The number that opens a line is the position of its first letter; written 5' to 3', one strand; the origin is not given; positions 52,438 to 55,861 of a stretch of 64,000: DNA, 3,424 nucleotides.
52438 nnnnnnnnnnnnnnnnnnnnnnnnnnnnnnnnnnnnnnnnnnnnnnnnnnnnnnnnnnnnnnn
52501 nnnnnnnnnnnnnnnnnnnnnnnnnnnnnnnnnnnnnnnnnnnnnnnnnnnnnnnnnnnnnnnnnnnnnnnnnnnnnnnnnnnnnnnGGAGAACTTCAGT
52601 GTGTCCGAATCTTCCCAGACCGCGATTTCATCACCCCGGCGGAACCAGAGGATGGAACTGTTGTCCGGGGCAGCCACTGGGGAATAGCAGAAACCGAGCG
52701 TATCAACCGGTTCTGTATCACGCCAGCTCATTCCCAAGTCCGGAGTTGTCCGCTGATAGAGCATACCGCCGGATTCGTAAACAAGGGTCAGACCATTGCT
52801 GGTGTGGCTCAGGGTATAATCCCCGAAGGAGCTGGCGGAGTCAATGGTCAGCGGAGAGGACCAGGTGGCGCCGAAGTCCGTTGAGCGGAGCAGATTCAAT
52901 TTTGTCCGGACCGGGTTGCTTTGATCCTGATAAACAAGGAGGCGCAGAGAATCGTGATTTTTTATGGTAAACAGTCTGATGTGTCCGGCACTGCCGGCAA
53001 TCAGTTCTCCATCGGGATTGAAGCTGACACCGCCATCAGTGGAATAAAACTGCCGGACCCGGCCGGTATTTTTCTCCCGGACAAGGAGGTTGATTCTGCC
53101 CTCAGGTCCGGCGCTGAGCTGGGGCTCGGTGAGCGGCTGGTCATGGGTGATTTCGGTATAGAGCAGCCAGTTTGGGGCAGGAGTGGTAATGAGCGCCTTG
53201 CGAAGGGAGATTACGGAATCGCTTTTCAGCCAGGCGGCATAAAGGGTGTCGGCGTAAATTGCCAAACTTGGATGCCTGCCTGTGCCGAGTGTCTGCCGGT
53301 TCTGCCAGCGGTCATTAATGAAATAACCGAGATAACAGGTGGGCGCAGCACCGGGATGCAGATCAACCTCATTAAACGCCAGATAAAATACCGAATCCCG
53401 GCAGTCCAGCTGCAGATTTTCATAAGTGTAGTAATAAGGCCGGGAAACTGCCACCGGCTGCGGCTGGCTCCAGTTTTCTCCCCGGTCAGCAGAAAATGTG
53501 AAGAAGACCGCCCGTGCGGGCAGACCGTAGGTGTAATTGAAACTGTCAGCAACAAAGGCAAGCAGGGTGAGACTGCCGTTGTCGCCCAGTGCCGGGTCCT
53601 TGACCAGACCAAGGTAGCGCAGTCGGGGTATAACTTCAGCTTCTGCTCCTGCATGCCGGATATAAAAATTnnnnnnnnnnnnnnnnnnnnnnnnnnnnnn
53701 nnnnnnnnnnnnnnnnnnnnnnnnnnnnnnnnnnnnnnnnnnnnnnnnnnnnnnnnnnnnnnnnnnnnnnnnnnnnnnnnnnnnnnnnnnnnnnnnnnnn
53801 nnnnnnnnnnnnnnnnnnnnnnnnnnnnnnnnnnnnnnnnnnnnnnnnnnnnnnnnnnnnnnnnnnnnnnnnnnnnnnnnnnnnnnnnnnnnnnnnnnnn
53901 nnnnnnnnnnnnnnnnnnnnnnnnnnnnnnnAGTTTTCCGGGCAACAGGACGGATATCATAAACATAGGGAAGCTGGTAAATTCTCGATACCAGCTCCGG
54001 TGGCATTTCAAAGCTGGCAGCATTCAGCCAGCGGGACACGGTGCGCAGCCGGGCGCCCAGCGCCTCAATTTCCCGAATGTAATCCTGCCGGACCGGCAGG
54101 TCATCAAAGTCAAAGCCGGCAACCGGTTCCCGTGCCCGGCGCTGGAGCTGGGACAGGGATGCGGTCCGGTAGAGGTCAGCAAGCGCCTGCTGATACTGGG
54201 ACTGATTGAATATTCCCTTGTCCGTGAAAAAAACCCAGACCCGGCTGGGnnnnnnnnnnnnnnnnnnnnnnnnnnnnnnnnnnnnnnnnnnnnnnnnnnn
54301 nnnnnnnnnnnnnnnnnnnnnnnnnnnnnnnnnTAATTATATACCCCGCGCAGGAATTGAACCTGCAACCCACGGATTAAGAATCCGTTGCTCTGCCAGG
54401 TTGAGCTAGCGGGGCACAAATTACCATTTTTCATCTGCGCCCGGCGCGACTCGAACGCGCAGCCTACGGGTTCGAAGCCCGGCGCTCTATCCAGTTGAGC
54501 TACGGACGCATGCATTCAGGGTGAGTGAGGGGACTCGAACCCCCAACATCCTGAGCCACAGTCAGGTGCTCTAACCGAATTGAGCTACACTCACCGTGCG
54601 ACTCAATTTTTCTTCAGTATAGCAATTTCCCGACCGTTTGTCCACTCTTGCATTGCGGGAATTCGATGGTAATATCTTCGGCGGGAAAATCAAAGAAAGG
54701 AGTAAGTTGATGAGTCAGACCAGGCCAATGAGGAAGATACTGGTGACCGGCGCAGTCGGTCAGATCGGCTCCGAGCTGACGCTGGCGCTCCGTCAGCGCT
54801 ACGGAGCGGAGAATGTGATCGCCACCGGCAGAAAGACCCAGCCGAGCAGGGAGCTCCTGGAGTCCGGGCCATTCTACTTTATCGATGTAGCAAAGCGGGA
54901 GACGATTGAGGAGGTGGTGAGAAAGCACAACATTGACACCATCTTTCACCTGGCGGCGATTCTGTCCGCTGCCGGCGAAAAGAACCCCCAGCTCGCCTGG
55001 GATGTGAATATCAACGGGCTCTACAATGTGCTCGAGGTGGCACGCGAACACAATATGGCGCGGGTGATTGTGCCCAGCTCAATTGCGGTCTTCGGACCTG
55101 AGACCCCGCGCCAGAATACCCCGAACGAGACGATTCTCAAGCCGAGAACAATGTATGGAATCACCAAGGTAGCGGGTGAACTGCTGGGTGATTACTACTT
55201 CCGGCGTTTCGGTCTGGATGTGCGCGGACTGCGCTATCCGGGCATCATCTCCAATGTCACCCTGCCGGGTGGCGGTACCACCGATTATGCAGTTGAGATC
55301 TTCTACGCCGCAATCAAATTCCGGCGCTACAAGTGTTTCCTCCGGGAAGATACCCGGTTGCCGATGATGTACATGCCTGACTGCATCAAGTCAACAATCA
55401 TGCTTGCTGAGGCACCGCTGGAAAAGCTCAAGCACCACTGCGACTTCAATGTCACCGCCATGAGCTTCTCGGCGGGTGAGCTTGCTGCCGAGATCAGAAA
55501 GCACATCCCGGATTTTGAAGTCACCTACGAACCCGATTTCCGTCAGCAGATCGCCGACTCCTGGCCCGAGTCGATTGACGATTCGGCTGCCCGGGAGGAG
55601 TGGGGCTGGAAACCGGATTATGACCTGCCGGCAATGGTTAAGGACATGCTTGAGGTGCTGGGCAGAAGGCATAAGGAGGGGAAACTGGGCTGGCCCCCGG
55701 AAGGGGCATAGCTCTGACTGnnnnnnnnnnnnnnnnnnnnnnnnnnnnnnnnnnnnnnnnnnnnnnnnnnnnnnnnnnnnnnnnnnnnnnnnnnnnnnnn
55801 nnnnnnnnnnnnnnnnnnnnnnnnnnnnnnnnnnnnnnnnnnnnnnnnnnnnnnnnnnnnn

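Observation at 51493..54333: Subtilase with a ~400-aa BNR/sialidase-like insertion between the catalytic Asp and His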

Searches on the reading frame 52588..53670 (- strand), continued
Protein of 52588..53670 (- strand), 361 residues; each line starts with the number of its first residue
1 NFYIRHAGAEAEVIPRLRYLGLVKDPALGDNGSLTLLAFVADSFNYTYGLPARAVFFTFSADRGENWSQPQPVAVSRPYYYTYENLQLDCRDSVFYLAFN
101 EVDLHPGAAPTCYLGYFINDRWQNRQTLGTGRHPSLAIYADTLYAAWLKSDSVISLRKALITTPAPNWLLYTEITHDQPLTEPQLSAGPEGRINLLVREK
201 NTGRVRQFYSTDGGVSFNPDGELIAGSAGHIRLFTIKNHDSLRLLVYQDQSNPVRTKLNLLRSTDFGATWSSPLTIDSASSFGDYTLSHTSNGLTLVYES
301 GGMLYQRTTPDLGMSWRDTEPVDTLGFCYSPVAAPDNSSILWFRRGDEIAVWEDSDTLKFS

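Call 56: fold_search(model_id=the predicted structure, library=pdb)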
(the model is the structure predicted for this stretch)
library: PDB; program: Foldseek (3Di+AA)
matches with E <= 10: 1228; with E <= 0.001: 540
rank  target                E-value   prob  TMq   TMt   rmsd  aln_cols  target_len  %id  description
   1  7lbu                  5.4e-10  1.00  0.54  0.52   7.6       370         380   13  Crystal structure of the Propionibacterium acnes surface sialidase (released 2021-12-08)
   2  4yz1_A                2.2e-09  1.00  0.52  0.32  12.5       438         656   11  Crystal Structure of Streptococcus pneumoniae NanC, apo structure. (released 2015-09-23)
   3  4yz1_B                3.6e-09  1.00  0.52  0.32  11.6       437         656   12  Crystal Structure of Streptococcus pneumoniae NanC, apo structure. (released 2015-09-23)
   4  2ber                  6.4e-09  1.00  0.54  0.35   8.7       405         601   11  Y370G Active Site Mutant of the Sialidase from Micromonospora viridifaciens in complex with beta-Neu5Ac (sialic acid). (released 2005-04-04)
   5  8t1y                  6.7e-09  1.00  0.55  0.42   6.9       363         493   13  Crystal Structure of Porphyromonas gingivalis Sialidase (PG_0352) Bound to Neu5Ac2en (DANA) (released 2023-10-04)
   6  4yz3_A                7.0e-09  1.00  0.51  0.31  12.6       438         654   11  Crystal Structure of Streptococcus pneumoniae NanC, in complex with Oseltamivir. (released 2016-04-20)
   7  6rg2_B                1.3e-08  1.00  0.66  0.69   4.3       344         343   14  Photorhabdus laumondii lectin PLL2 in complex with 3-O-methyl-D-glucose (released 2020-07-01)
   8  4yz5_B                1.4e-08  1.00  0.53  0.32  12.2       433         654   11  Crystal Structure of Streptococcus pneumoniae NanC, in complex with 3-Sialyllactose (released 2015-09-23)
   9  8gn6_A                1.5e-08  1.00  0.54  0.42   7.0       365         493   14  Crystallization of Sialidase from Porphyromonas gingivalis (released 2023-04-19)
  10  8gn6_B                1.5e-08  1.00  0.53  0.41   7.7       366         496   13  Crystallization of Sialidase from Porphyromonas gingivalis (released 2023-04-19)
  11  4yz2_A                1.5e-08  1.00  0.51  0.31  12.0       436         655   11  Crystal Structure of Streptococcus pneumoniae NanC, in complex with 2-deoxy-2,3-didehydro-N-acetylneuraminic acid. (released 2015-09-23)
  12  8feb                  2.0e-08  1.00  0.54  0.41   6.5       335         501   15  Crystal Structure of Porphyromonas gingivalis Sialidase (PG_0352) (released 2023-10-04)
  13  6mnj_A                2.1e-08  1.00  0.52  0.39   6.3       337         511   15  Hadza microbial sialidase Hz136 (released 2019-10-02)
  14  2w38                  2.5e-08  1.00  0.51  0.44   6.9       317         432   15  Crystal structure of the pseudaminidase from Pseudomonas aeruginosa (released 2008-12-23)
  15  2vw1                  2.5e-08  1.00  0.48  0.29  13.6       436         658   11  Crystal structure of the NanB sialidase from Streptococcus pneumoniae (released 2008-06-24)
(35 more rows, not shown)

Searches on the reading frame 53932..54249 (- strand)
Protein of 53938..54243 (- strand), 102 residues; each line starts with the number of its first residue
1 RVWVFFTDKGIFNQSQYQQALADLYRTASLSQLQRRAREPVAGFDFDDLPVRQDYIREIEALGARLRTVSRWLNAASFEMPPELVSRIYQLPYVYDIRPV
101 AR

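Call 40: search_protein_families(library=pfam, proteins=[window:53938-54243:-], max_evalue=1)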
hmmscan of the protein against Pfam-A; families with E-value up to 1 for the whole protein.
seq(102 aa): 0 families

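Call 82: search_solved_structures(query=A3, max_evalue=10, show_alignments=2)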
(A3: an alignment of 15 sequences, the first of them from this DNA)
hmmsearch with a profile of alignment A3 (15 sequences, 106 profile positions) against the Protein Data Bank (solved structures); distinct sequences matched with E-value up to 10: 15.
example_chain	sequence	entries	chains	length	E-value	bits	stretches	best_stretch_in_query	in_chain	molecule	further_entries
1scj_B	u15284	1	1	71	0.08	16.7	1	59-100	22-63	SUBTILISIN E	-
3bgo_P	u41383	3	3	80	0.098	16.4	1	59-101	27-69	Subtilisin BPN'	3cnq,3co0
1spb_P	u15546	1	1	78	0.13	16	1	59-100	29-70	SUBTILISIN BPN' PROSEGMENT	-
2z58_B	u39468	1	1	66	0.14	15.9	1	60-100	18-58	Tk-subtilisin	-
3aqb_B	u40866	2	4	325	0.17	15.7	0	45-92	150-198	Component B of hexaprenyl diphosphate synthase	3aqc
2z56_B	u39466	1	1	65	0.59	13.9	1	60-100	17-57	Tk-subtilisin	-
3j7a_W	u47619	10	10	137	0.75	13.5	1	24-71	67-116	40S ribosomal protein eS17 | 40S ribosomal protein S17 | 40S ribosomal protein S17, putative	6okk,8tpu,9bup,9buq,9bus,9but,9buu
2z57_B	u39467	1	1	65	0.86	13.4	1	60-100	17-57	Tk-subtilisin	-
2z2y_B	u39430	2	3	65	1.2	12.9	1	60-100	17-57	Tk-subtilisin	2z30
3a3o_B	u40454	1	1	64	1.2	12.9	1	60-100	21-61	Tk-subtilisin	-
3a3n_B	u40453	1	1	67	1.3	12.8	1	60-100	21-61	Tk-subtilisin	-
5u8j_A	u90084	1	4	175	1.3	12.7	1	10-72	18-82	UPF0502 protein BFJ73_07745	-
3a3p_B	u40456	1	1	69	1.4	12.7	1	60-100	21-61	Tk-subtilisin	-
3vv2_B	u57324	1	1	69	1.4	12.7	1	60-100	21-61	PROPEPTIDE from Tk-subtilisin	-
9ues_A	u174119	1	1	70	1.4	12.7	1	60-100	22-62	Tk-subtilisin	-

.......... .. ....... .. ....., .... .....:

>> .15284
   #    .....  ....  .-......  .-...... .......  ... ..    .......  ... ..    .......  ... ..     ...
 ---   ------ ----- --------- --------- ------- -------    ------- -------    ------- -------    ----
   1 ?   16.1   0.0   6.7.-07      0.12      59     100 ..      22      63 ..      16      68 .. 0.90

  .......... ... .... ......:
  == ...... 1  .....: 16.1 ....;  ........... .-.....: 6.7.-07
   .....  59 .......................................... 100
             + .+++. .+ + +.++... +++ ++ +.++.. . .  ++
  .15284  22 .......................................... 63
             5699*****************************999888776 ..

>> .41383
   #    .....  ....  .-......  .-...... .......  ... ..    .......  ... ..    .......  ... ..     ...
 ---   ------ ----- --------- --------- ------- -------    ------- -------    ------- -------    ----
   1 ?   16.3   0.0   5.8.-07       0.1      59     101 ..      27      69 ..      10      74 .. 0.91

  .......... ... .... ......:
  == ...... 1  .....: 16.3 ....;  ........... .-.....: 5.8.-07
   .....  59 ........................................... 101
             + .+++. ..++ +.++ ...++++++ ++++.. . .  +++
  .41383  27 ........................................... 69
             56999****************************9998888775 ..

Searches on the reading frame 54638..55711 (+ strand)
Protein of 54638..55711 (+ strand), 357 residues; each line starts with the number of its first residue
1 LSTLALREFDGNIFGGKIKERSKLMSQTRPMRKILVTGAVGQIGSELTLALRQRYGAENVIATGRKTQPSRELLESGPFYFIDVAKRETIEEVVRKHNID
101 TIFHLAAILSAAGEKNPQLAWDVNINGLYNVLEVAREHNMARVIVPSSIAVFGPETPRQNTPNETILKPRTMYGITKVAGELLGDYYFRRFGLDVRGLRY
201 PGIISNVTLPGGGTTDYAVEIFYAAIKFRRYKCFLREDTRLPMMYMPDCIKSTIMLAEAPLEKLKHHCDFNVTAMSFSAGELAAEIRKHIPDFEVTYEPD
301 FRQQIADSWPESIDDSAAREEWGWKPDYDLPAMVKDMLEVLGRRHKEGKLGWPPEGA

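Call 18: search_protein_families(library=pfam, proteins=[window:54638-55711:+], max_evalue=0.001)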
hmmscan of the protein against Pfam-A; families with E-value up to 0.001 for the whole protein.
window:54638-55711:+ (357 aa): 8 families
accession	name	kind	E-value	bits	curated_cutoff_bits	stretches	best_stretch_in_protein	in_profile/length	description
PF01370.27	Epimerase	-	1.1e-31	110.5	20.9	1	34-263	1-231/240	NAD dependent epimerase/dehydratase family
PF16363.11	GDP_Man_Dehyd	-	2.2e-24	87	27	1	35-196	1-176/332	GDP-mannose 4,6 dehydratase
PF04321.23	RmlD_sub_bind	-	6e-16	58.8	27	1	33-181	2-133/287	RmlD substrate binding domain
PF01073.25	3Beta_HSD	-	1.2e-11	44.6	22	1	35-163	1-133/280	3-beta hydroxysteroid dehydrogenase/isomerase family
PF02719.21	Polysacc_synt_2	-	1.5e-10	41.2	20.2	1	34-147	1-127/293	Polysaccharide biosynthesis protein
PF07993.18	NAD_binding_4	-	1.1e-07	31.7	20.1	1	96-242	86-247/258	Male sterility protein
PF13460.12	NAD_binding_10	-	7.2e-06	26.4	27.2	1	38-168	1-118/184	NAD(P)H-binding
PF08659.16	KR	-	4.6e-05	23.8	22.6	1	34-150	3-138/180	KR domain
